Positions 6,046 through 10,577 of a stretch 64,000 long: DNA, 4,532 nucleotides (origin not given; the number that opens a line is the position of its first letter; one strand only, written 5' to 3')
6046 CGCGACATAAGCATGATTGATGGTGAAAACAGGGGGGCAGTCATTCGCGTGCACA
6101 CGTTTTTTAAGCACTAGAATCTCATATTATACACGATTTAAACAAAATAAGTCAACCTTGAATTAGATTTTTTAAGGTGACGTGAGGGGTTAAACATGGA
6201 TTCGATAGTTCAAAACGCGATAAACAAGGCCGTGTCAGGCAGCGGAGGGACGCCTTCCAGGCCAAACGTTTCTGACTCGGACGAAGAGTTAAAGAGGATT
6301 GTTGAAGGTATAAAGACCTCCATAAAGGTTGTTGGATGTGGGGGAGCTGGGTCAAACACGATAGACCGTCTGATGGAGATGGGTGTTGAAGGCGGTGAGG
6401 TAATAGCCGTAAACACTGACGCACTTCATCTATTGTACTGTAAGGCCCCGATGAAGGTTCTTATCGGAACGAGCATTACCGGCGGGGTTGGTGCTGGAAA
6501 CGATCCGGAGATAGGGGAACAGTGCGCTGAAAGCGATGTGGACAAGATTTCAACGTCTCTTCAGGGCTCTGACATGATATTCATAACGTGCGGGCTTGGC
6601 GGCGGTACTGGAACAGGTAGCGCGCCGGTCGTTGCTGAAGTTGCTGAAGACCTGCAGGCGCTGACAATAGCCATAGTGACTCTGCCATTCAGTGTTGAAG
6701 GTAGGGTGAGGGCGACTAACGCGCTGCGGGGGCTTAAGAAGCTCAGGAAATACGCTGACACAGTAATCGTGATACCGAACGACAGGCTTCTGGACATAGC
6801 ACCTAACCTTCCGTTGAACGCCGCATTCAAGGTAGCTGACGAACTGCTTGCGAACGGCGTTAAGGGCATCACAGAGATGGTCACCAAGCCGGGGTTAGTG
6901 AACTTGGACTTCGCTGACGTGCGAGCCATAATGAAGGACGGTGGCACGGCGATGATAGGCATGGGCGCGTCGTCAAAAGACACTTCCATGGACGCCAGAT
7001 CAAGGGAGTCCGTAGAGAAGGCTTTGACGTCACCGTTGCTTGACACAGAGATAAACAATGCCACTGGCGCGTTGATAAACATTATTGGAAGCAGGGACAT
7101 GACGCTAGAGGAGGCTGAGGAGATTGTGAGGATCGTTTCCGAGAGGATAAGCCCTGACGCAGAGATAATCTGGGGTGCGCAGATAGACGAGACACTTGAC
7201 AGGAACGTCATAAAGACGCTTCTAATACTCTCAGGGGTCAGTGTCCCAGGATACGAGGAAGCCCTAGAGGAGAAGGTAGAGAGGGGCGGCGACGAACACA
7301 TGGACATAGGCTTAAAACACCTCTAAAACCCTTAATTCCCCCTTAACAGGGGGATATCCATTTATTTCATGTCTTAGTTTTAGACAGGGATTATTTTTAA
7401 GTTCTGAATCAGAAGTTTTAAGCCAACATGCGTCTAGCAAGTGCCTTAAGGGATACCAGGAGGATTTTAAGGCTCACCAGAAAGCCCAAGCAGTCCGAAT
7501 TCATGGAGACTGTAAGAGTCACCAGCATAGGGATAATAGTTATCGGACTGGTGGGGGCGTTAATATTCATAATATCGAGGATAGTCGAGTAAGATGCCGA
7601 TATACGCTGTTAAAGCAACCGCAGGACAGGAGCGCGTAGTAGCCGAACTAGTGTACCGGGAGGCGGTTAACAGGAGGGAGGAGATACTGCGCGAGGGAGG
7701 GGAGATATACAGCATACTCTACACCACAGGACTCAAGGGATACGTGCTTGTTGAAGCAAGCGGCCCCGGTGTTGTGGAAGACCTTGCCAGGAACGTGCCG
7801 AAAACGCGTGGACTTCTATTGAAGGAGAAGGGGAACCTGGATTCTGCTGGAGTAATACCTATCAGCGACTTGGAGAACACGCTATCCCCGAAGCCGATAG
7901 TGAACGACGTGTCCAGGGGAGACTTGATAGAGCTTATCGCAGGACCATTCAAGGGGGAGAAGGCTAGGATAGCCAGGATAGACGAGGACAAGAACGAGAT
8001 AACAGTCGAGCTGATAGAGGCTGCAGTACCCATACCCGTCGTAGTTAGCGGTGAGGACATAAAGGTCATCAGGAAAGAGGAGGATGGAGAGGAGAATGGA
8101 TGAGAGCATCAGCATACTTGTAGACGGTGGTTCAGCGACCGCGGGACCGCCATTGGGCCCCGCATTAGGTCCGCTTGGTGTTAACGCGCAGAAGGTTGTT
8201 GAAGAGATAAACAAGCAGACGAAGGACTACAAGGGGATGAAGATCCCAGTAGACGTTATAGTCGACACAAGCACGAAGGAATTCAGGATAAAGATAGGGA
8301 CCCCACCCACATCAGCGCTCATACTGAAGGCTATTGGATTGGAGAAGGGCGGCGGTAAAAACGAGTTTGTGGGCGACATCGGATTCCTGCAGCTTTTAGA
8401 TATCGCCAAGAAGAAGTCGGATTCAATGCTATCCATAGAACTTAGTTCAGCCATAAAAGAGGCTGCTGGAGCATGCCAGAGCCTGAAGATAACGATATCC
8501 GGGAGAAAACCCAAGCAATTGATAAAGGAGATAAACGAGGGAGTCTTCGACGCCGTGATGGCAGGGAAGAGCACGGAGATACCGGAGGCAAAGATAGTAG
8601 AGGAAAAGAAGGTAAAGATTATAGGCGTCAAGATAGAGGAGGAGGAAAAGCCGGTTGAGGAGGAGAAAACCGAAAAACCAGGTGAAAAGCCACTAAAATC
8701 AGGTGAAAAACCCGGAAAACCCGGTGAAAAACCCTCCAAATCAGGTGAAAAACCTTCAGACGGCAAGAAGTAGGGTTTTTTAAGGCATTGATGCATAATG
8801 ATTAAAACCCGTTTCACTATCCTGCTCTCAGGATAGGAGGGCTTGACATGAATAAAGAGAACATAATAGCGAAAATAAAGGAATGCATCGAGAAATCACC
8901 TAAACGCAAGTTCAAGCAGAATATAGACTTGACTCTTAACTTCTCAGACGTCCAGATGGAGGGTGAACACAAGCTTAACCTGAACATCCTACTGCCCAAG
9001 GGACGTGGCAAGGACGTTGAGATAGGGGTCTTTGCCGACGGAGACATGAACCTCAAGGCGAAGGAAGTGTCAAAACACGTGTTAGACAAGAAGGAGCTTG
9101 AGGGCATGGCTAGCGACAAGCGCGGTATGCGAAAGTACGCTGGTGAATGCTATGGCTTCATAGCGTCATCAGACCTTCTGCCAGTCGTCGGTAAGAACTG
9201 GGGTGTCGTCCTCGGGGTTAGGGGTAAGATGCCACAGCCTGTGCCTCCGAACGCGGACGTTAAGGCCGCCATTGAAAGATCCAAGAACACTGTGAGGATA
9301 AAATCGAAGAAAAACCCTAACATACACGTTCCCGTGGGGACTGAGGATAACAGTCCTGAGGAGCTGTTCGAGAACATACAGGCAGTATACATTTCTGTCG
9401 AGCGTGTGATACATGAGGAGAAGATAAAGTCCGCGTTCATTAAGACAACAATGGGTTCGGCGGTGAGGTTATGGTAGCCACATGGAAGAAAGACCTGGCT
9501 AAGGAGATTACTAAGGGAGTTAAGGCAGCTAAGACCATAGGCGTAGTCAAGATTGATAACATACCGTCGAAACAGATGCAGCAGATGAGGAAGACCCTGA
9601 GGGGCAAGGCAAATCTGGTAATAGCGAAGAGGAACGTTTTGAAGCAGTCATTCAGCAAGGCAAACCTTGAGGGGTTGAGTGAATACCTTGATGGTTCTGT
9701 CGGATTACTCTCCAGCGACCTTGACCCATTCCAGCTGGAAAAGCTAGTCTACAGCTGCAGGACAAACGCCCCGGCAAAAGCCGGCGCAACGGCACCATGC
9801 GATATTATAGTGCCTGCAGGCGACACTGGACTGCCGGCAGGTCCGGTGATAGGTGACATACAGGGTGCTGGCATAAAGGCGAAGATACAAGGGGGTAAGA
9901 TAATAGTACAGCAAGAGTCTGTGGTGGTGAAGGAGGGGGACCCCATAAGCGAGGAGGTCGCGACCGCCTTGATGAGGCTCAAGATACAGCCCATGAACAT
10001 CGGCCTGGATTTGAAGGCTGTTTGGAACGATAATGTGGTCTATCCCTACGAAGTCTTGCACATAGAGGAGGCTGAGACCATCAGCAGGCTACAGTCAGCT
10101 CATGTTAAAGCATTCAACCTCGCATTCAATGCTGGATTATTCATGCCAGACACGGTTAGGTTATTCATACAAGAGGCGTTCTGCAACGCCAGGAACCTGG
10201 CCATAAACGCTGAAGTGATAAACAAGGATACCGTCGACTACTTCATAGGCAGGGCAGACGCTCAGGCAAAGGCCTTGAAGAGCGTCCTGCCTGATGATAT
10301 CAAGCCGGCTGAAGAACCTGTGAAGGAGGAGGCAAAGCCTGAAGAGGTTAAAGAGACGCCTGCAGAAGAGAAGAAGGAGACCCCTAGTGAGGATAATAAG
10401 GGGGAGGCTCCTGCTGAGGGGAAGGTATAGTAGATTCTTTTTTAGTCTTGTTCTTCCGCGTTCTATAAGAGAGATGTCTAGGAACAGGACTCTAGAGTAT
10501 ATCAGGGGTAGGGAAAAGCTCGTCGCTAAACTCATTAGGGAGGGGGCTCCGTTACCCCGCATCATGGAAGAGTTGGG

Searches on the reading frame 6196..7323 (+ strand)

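Call 13: search_protein_families(library=pfam, proteins=[window:6196-7323:+], max_evalue=0.001)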
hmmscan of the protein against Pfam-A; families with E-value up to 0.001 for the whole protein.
window:6196-7323:+ (376 aa): 2 families
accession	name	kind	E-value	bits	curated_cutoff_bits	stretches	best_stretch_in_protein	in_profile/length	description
PF00091.31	Tubulin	-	6.9e-47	160.6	33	1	42-202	1-189/190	Tubulin/FtsZ family, GTPase domain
PF12327.13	FtsZ_C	-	1.9e-27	95.9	27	1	250-348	1-94/95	FtsZ family, C-terminal domain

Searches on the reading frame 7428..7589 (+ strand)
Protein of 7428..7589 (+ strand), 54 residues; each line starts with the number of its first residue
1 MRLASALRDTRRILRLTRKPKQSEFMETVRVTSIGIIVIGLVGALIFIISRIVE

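Call 13: search_protein_families(library=pfam, proteins=[window:7428-7589:+], max_evalue=0.001)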
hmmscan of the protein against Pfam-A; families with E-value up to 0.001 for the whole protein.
window:7428-7589:+ (54 aa): 1 family
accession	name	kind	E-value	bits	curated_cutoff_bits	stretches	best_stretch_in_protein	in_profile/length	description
PF00584.25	SecE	-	7.1e-05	23.1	22.7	1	7-53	4-51/55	SecE/Sec61-gamma subunits of protein translocation complex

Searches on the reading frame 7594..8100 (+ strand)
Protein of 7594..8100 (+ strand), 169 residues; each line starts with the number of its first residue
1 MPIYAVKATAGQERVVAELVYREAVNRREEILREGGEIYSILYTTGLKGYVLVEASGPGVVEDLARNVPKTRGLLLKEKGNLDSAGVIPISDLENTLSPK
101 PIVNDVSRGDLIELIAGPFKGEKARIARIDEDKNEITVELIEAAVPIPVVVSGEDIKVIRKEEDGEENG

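Call 13: search_protein_families(library=pfam, proteins=[window:7594-8100:+], max_evalue=0.001)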
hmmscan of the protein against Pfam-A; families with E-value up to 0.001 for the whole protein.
window:7594-8100:+ (169 aa): 2 families
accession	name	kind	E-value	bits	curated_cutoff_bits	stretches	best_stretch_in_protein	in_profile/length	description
PF03439.18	Spt5-NGN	-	7.9e-15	55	22.4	1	3-75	2-71/84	Early transcription elongation factor of RNA pol II, NGN section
PF00467.35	KOW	-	6.6e-08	32.5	22.3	1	108-139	1-32/32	KOW motif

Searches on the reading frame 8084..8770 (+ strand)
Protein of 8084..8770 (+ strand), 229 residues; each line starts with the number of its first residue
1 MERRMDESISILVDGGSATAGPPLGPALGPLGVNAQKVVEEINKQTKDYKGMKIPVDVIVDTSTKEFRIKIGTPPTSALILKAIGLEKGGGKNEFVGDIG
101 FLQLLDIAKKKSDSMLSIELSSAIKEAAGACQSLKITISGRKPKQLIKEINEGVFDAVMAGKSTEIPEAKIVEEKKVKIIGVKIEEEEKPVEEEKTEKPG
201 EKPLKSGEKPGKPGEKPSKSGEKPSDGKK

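Call 13: search_protein_families(library=pfam, proteins=[window:8084-8770:+], max_evalue=0.001)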
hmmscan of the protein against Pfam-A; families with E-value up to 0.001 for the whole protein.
window:8084-8770:+ (229 aa): 2 families
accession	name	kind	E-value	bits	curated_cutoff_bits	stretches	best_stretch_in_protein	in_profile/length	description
PF03946.19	Ribosomal_L11_N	-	4.6e-24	84.4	32.9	1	9-67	1-58/58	Ribosomal protein L11, N-terminal domain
PF00298.24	Ribosomal_L11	-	1.2e-12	48.5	21.4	1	73-136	2-67/69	Ribosomal protein L11, RNA binding domain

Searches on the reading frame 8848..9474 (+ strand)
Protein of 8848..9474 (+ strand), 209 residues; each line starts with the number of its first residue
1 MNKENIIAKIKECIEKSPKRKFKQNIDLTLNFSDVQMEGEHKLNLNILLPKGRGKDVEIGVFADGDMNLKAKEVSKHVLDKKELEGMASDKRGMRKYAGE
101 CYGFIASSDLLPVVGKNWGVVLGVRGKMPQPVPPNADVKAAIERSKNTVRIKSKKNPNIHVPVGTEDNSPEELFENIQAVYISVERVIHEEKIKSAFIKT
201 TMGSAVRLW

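Call 13: search_protein_families(library=pfam, proteins=[window:8848-9474:+], max_evalue=0.001)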
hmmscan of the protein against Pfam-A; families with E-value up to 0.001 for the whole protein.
window:8848-9474:+ (209 aa): 1 family
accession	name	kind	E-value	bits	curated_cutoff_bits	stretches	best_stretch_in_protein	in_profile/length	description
PF00687.26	Ribosomal_L1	-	5.9e-41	140.7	32.2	1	16-203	3-197/198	Ribosomal protein L1p/L10e family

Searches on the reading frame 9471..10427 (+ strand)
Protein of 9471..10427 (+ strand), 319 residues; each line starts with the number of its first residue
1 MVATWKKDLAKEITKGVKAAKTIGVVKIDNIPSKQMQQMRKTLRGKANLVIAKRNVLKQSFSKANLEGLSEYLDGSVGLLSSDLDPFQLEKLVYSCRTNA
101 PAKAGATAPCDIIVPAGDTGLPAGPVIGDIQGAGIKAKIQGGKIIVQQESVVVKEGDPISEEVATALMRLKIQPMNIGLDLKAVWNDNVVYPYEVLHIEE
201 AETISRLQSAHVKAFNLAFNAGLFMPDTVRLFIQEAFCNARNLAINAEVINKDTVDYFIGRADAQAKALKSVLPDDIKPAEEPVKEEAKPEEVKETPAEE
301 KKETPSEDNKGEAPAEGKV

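Call 13: search_protein_families(library=pfam, proteins=[window:9471-10427:+], max_evalue=0.001)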
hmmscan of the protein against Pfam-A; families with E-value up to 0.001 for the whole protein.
window:9471-10427:+ (319 aa): 2 families
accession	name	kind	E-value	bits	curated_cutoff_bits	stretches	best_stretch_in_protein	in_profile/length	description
PF00466.25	Ribosomal_L10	-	1.5e-18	67.2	22.8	1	3-94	3-96/100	Ribosomal protein L10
PF17777.6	RL10P_insert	-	5.5e-16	58.7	29.1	1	102-172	1-71/71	Insertion domain in 60S ribosomal protein L10P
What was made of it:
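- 9471..10430 (+): Ribosomal stalk protein P0 (uL10), last gene of the secE-spt5-L11-L1-P0 cluster. It is context only and not part of the feature. Pfam Ribosomal_L10 and RL10P_insert (call 13).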

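Call 15: find_related_loci(query=window:9471-10427:+, collection=genome_contigs, flank=10000)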
Query window:9471-10427:+ (319 aa) in genome_contigs; peptide patterns used: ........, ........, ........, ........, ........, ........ (x = any residue, [..] = any of these).
570 stretches matched a pattern; 34 encode a relative of the query (tblastn E <= 1e-3); 34 distinct loci.
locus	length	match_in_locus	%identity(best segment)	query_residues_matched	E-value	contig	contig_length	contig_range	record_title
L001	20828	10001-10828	43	2-273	2e-70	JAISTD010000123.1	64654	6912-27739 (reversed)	MAG: Candidatus Methanovirga australis isolate Md513_bin122 k119_2227726, whole genome shotgun sequence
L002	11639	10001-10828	42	2-273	1e-68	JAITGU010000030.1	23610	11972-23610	MAG: Candidatus Methanovirga procula isolate Pc512_bin29 k119_898793, whole genome shotgun sequence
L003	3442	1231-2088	41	2-287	3e-66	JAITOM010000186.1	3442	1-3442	MAG: Methanobrevibacter sp. isolate Po218_bin58 k119_4150500, whole genome shotgun sequence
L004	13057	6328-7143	39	2-269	2e-62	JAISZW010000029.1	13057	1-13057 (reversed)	MAG: Candidatus Methanovirga basalitermitum isolate Ncb351_bin114 k119_4001231, whole genome shotgun sequence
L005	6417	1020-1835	42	2-269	4e-62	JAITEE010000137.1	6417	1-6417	MAG: Candidatus Methanovirga aequatorialis isolate Nm470_bin38 k119_3571194, whole genome shotgun sequence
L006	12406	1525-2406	35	2-288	2e-60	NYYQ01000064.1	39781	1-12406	MAG: Candidatus Woesearchaeota archaeon isolate ARS74 MHASMcontig_629314, whole genome shotgun sequence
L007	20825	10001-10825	37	2-271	3e-60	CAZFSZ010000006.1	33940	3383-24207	MAG TPA_asm: uncultured Methanosarcinales archaeon isolate SRP141376_co2_190 genome assembly, contig: NODE_2835_length_3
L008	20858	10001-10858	39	3-292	2e-59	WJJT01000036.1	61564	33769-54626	MAG: Candidatus Woesearchaeota archaeon isolate Bin_031 k141_2424896, whole genome shotgun sequence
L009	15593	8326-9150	39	3-273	2e-57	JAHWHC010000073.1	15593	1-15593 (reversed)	MAG: Candidatus Woesearchaeota archaeon isolate FT1_425 k127_62458495, whole genome shotgun sequence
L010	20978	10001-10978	35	2-314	2e-56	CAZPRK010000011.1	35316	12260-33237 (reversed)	MAG TPA_asm: uncultured Methanosarcinales archaeon isolate SRP200020_co5_145 genome assembly, contig: NODE_1786_length_3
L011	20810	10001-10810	37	6-270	7e-56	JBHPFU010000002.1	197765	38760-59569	Nanoarchaeota archaeon isolate SAG AM-311-K19 NODE_2_length_197765_cov_32.056355, whole genome shotgun sequence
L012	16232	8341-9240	38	6-297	6e-54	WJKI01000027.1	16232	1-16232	MAG: Candidatus Woesearchaeota archaeon isolate Bin_473 k141_1906488, whole genome shotgun sequence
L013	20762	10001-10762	39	23-271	2e-53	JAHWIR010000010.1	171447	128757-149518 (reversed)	MAG: Candidatus Woesearchaeota archaeon isolate YT2_768 k127_26538869, whole genome shotgun sequence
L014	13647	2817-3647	38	2-273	3e-53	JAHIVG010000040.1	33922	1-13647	MAG: Nanoarchaeota archaeon isolate MM_PC_MetaG.mb.67 MM_PC_MetaG.mb.67_k141_632011, whole genome shotgun sequence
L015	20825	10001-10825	39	2-271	3e-53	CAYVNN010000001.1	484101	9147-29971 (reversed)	MAG TPA_asm: uncultured Methanosarcinales archaeon isolate SRP077602_co2_11 genome assembly, contig: NODE_3_length_48410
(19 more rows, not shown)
